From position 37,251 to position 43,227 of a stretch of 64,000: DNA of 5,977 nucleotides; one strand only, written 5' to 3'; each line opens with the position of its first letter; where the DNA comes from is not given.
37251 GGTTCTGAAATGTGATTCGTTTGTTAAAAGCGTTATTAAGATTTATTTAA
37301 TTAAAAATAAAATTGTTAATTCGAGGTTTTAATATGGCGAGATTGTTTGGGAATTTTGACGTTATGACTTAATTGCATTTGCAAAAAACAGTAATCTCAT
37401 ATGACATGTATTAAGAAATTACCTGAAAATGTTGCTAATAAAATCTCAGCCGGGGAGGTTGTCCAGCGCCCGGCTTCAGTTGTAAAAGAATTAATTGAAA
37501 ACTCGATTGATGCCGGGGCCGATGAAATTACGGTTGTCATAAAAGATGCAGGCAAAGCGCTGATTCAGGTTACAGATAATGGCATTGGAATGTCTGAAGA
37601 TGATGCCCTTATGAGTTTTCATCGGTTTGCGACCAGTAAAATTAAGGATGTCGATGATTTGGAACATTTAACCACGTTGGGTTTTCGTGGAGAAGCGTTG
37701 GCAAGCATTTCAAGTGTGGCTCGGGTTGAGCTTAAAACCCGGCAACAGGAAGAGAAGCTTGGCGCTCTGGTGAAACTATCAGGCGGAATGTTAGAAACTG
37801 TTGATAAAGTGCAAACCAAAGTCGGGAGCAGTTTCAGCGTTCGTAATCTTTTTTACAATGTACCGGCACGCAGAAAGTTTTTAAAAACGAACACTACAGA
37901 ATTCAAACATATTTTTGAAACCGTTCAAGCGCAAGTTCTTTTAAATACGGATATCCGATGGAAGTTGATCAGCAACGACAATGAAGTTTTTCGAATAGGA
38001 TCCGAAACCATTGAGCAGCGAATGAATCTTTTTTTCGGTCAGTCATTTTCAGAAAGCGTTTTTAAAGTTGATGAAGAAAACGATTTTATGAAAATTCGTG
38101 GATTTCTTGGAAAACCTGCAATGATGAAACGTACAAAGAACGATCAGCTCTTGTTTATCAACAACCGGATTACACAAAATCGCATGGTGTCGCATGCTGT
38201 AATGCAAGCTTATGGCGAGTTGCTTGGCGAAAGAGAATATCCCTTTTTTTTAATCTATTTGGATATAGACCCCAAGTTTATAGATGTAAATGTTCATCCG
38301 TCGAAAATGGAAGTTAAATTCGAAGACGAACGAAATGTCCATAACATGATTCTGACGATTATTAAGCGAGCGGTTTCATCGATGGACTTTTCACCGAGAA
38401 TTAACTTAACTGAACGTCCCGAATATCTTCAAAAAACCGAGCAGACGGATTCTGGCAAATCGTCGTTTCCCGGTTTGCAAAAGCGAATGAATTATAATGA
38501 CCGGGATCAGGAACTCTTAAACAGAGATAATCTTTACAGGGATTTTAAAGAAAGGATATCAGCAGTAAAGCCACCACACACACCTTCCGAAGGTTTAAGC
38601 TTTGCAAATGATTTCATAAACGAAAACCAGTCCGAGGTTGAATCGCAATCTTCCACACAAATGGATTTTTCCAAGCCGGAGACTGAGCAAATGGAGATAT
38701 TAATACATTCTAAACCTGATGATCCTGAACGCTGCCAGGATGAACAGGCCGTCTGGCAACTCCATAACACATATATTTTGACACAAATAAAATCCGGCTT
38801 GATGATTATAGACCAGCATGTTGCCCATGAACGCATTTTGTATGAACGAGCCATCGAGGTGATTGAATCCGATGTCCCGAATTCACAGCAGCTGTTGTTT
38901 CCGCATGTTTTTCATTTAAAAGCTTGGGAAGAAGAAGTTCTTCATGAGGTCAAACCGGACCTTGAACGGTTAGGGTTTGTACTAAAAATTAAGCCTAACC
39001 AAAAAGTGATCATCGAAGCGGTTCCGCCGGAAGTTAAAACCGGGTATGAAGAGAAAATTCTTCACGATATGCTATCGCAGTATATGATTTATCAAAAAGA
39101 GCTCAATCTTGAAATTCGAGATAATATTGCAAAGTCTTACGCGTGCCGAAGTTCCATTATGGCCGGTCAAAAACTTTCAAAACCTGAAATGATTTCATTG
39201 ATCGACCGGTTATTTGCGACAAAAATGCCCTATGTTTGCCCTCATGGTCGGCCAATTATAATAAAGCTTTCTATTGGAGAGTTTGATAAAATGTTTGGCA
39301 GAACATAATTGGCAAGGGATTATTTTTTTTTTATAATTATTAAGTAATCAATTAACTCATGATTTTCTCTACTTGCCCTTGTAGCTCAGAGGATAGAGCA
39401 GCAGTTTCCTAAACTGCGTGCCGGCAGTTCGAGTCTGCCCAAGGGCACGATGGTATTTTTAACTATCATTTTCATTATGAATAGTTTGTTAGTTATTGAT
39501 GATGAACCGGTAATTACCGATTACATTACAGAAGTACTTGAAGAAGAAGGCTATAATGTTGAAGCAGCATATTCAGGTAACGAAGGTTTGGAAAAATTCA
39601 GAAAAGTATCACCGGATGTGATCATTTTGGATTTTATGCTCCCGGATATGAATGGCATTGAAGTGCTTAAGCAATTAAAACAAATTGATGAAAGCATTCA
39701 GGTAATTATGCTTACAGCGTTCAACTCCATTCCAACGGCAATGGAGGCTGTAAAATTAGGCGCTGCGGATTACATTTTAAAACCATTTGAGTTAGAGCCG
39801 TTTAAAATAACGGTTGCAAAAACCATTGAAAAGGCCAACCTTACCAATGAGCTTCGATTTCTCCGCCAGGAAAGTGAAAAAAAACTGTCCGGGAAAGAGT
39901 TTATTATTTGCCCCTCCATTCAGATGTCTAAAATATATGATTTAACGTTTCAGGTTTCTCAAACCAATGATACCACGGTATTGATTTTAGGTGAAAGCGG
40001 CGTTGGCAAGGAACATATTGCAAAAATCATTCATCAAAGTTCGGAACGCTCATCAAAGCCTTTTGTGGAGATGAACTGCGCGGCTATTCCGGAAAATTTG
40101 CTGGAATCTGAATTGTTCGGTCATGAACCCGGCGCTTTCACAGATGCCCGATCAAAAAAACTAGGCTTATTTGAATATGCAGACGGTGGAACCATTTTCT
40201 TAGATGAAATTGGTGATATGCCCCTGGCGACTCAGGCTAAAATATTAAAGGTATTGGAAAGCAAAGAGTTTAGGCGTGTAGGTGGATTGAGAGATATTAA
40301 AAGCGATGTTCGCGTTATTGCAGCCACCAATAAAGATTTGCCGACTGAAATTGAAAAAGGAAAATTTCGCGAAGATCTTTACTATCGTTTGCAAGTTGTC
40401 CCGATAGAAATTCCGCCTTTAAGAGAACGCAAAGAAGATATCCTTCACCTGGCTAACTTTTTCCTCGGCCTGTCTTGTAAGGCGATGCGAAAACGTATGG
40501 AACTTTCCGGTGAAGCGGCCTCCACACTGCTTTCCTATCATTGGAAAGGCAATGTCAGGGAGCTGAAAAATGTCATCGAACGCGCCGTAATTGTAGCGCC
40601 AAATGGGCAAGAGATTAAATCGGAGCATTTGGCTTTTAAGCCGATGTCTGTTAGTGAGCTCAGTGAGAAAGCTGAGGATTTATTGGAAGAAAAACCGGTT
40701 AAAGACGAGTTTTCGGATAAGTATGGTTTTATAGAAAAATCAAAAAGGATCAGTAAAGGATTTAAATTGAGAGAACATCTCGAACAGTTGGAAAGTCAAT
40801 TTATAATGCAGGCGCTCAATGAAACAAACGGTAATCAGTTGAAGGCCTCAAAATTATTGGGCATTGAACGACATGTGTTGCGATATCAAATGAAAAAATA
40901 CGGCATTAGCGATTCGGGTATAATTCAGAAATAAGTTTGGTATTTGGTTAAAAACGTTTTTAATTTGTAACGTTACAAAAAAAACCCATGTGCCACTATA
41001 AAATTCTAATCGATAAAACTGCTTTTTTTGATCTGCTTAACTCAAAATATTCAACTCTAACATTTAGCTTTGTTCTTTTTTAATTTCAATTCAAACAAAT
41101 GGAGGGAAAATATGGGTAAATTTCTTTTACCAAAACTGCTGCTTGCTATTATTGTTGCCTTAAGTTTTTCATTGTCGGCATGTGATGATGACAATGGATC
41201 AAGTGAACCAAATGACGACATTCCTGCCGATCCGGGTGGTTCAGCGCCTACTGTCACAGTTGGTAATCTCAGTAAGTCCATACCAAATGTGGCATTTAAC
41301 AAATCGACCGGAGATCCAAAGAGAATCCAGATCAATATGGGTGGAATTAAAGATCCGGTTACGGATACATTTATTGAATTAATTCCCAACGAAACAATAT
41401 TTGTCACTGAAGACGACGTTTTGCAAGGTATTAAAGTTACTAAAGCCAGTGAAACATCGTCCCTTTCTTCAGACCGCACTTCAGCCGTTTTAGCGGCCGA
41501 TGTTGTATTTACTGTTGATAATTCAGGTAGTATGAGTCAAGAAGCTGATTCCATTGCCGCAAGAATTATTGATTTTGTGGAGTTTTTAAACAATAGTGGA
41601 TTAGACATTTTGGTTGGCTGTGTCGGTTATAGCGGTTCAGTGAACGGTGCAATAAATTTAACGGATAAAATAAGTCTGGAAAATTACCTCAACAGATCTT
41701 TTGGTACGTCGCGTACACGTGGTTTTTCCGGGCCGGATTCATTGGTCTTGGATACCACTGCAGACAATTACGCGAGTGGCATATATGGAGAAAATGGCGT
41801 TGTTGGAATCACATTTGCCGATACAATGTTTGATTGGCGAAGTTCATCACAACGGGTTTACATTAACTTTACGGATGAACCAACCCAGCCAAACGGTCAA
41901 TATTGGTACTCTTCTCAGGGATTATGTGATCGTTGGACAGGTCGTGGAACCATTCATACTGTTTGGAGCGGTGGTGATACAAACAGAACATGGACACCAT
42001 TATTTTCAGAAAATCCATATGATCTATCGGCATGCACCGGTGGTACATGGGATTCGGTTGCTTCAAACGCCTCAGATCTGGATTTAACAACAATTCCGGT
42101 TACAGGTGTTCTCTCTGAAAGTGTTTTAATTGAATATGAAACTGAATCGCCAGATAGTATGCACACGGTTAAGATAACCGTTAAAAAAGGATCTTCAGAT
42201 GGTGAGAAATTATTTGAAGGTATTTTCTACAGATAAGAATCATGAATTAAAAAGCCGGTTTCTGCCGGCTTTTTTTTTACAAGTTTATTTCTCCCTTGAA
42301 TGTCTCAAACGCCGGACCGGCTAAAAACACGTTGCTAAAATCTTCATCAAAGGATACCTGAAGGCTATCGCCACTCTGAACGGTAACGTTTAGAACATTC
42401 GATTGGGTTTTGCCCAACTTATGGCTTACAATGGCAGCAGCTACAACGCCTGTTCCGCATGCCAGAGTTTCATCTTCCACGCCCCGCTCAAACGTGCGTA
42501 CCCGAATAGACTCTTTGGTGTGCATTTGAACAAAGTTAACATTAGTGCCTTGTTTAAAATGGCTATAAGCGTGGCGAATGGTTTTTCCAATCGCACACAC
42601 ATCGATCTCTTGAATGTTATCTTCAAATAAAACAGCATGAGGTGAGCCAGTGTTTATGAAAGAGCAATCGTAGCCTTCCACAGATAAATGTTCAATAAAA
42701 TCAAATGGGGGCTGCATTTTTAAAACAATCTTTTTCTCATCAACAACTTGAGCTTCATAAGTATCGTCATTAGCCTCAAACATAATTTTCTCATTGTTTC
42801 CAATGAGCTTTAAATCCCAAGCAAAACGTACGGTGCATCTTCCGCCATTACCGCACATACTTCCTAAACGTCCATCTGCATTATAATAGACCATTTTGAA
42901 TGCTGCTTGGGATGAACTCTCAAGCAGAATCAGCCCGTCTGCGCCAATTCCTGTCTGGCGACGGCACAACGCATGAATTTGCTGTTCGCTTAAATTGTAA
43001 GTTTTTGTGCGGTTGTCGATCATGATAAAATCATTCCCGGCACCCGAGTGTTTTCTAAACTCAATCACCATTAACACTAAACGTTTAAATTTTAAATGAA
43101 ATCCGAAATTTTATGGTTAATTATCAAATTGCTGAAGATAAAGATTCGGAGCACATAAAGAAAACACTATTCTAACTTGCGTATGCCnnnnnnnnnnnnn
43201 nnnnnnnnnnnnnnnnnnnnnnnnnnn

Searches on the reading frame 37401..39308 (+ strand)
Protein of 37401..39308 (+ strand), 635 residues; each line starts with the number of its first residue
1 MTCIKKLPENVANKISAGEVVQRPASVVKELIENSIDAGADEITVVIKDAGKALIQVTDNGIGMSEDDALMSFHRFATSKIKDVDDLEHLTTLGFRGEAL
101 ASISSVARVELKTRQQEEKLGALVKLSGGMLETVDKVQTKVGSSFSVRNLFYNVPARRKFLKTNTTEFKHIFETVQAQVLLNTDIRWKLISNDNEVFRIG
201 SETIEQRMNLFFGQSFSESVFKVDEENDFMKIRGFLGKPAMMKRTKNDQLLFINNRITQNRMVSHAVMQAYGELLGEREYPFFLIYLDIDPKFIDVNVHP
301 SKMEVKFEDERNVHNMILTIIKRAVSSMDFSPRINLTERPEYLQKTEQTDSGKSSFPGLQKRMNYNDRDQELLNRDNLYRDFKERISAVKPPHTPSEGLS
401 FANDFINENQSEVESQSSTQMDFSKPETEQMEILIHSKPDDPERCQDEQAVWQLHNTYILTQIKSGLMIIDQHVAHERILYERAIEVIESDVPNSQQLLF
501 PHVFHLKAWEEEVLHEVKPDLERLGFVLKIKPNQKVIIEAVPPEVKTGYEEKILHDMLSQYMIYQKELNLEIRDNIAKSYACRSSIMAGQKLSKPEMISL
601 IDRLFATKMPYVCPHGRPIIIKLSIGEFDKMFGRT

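Call 43: search_protein_families(library=pfam, proteins=[window:37401-39308:+])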
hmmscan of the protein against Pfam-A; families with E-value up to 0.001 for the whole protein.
window:37401-39308:+ (635 aa): 4 families
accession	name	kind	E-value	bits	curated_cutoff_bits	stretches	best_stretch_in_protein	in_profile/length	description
PF08676.16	MutL_C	-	1.5e-35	122.4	25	1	453-592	3-142/142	MutL C terminal dimerisation domain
PF01119.25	DNA_mis_repair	-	1.6e-35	121.7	26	1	211-325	4-118/119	DNA mismatch repair protein, C-terminal domain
PF13589.12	HATPase_c_3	-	5.7e-13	49.5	25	1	25-119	4-98/137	Histidine kinase-, DNA gyrase B-, and HSP90-like ATPase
PF02518.31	HATPase_c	-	6.6e-10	39.8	26.4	1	23-82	5-64/111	Histidine kinase-, DNA gyrase B-, and HSP90-like ATPase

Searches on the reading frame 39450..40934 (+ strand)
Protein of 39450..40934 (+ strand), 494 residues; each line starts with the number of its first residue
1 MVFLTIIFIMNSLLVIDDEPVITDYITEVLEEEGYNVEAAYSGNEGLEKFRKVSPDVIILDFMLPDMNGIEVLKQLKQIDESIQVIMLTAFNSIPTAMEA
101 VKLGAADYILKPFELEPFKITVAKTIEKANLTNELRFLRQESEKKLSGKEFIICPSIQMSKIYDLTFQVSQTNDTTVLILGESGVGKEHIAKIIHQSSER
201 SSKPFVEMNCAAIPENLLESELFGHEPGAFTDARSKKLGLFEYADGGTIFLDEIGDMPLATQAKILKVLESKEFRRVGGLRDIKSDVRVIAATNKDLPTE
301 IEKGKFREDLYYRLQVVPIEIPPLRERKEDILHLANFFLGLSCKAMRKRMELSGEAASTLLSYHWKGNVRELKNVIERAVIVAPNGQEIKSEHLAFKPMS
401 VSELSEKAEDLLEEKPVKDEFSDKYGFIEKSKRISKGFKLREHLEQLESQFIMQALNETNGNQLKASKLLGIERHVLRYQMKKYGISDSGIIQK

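Call 43: search_protein_families(library=pfam, proteins=[window:39450-40934:+])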
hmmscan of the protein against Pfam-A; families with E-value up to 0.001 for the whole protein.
window:39450-40934:+ (494 aa): 8 families
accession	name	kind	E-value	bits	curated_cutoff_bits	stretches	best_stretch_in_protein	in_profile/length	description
PF00158.32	Sigma54_activat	-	1.5e-69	233.4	20.2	1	156-320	5-168/168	Sigma-54 interaction domain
PF00072.30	Response_reg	-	1.2e-31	109.6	30.2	1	14-116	2-104/111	Response regulator receiver domain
PF25601.1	AAA_lid_14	-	3.1e-22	78.6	27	1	325-397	1-73/87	AAA+ ATPase lid domain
PF14532.12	Sigma54_activ_2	-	2.6e-21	76.8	25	1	171-324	18-138/138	Sigma-54 interaction domain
PF02954.25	HTH_8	-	1e-13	51.2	22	1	444-484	2-42/42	Bacterial regulatory protein, Fis family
PF07728.20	AAA_5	-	1.7e-07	31.8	22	1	177-295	2-123/139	AAA domain (dynein-related subfamily)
PF00004.35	AAA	-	5.8e-06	27.2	21.2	1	177-301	1-114/131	ATPase family associated with various cellular activities (AAA)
PF07724.20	AAA_2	-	0.00041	20.9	27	0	176-294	5-124/166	AAA domain (Cdc48 subfamily)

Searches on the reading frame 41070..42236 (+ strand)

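Call 43: search_protein_families(library=pfam, proteins=[window:41070-42236:+])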
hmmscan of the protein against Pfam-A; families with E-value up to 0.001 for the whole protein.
window:41070-42236:+ (388 aa): 1 family
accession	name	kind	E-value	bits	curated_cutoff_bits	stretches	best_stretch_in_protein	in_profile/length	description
PF00092.34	VWA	-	6.7e-05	23.6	23.8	1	144-207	1-65/174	von Willebrand factor type A domain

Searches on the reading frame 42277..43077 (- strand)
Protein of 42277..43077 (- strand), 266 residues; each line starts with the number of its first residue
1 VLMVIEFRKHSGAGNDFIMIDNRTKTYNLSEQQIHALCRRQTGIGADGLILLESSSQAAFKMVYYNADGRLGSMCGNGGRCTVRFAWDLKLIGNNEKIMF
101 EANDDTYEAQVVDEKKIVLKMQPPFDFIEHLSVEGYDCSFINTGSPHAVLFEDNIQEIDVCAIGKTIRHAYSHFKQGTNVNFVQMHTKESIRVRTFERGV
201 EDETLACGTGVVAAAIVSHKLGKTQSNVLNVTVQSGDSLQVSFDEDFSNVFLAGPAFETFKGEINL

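Call 63: search_protein_families(library=pfam, proteins=[window:42277-43077:-], max_evalue=0.00001)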
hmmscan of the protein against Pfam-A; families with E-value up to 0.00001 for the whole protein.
window:42277-43077:- (266 aa): 1 family
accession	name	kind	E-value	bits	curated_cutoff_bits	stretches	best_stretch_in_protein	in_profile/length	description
PF01678.24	DAP_epimerase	-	1.3e-41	141.8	34.7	2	8-121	2-115/121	Diaminopimelate epimerase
